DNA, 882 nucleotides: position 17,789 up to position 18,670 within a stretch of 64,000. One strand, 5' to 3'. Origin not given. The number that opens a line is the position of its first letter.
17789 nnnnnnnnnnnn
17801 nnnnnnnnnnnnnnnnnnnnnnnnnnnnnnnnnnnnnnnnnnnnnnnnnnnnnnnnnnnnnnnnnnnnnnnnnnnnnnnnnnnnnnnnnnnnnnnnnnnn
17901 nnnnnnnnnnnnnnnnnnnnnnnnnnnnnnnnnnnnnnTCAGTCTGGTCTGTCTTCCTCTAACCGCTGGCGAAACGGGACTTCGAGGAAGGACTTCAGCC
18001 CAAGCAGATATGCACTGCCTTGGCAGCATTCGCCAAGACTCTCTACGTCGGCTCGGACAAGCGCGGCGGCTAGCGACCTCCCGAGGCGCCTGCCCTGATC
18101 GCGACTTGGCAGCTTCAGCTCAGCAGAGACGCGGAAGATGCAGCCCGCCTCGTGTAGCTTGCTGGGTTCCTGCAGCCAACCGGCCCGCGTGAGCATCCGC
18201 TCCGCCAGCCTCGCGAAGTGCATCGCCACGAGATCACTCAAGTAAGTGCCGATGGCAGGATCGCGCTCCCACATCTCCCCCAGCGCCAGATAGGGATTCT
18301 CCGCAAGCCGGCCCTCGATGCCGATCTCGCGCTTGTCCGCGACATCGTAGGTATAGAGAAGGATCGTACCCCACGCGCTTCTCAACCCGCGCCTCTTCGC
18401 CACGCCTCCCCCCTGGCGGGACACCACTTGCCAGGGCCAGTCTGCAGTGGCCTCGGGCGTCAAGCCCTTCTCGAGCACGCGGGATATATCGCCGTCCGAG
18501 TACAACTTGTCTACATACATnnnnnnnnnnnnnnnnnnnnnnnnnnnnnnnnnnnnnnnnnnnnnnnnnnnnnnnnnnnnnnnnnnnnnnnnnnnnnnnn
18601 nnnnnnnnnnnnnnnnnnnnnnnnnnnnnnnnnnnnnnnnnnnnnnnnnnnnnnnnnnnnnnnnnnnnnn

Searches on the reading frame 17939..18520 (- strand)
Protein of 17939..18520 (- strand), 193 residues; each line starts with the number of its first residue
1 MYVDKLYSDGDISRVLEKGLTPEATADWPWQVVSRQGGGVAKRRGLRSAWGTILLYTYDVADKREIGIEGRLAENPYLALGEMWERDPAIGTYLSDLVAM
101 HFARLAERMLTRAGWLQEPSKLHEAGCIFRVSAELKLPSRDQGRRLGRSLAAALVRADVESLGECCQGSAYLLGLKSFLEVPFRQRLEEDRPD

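Call 56: search_protein_families(library=pfam, proteins=[window:17939-18520:-], max_evalue=0.01)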
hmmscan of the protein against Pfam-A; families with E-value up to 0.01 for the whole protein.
window:17939-18520:- (193 aa): 0 families

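Call 76: search_protein_families(library=ncbifam, proteins=[window:17939-18520:-], max_evalue=0.01)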
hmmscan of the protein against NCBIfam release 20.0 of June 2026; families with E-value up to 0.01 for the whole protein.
window:17939-18520:- (193 aa): 0 families
